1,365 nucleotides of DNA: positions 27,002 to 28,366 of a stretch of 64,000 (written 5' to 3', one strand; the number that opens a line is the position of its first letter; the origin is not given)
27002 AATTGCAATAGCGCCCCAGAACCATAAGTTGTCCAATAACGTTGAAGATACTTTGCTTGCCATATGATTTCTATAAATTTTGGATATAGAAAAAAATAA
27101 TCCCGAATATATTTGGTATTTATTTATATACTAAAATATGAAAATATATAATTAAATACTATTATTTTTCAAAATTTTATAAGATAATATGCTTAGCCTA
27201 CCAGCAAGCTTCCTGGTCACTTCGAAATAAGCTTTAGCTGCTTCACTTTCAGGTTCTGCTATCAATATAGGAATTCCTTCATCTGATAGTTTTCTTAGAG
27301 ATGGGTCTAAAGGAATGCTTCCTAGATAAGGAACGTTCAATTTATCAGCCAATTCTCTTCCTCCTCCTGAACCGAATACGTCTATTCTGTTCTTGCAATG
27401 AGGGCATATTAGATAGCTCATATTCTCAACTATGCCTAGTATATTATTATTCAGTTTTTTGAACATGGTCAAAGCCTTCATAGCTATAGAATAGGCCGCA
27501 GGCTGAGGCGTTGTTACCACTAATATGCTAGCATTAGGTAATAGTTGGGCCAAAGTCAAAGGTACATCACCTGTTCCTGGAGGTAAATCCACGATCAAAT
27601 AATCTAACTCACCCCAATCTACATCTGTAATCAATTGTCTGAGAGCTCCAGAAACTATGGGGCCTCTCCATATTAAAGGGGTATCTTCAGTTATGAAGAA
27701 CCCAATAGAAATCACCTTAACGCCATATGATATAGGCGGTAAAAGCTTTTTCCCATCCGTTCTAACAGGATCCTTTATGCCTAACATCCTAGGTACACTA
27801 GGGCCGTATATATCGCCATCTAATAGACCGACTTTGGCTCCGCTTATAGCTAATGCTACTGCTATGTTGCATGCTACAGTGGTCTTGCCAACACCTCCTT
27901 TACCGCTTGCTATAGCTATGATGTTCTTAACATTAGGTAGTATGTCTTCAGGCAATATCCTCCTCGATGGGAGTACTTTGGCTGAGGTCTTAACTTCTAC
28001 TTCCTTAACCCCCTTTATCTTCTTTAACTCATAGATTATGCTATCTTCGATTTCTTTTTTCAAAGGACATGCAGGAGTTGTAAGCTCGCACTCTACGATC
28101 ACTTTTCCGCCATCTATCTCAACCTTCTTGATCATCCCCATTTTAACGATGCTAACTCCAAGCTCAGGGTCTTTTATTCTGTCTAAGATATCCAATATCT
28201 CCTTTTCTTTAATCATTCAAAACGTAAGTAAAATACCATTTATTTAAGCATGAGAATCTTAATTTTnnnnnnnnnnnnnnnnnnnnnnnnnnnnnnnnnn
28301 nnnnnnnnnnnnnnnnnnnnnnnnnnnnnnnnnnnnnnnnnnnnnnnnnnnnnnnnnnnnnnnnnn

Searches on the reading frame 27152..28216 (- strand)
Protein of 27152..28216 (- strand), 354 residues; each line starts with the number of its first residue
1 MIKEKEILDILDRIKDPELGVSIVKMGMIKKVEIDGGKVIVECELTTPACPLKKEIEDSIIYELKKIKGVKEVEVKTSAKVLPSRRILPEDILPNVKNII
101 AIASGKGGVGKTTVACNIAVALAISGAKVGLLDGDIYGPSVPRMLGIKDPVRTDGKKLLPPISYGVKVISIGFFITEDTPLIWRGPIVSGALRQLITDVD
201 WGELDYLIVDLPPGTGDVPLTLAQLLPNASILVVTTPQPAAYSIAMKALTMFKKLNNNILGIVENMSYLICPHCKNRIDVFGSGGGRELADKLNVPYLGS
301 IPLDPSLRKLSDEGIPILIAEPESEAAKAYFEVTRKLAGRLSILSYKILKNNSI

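Call 22: search_protein_families(library=pfam, proteins=[window:27152-28216:-], max_evalue=0.01)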
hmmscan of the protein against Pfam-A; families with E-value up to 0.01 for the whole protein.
window:27152-28216:- (354 aa): 10 families
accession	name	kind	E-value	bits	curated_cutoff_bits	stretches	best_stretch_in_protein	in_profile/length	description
PF10609.15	ParA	-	4.3e-99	331.3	27.1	1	95-337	1-245/246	NUBPL iron-transfer P-loop NTPase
PF01883.24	FeS_assembly_P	-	4.3e-20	72.2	23.5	1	5-75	2-73/73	Iron-sulfur cluster assembly protein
PF01656.29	CbiA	-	5.1e-14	52.7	25.4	1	100-317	1-125/125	CobQ/CobB/MinD/ParA nucleotide binding domain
PF13614.12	AAA_31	-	5.7e-11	43.1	27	1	98-136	2-40/177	AAA domain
PF02374.21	ArsA_ATPase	-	2.4e-06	27.5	24.3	1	102-132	5-35/305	Anion-transporting ATPase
PF09140.17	MipZ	-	3.4e-06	27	20.7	1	99-146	2-49/262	ATPase MipZ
PF00142.24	Fer4_NifH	-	1.2e-05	25.3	25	1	101-132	4-34/271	4Fe-4S iron sulfur cluster binding proteins, NifH/frxC family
PF13481.12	AAA_25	-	0.00029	21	27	1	73-129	10-63/195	AAA domain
PF07015.17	VirC1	-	0.0018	18.1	24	1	98-135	2-39/231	VirC1 protein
PF01583.26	APS_kinase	-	0.003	18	21.1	1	102-151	6-55/152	Adenylylsulphate kinase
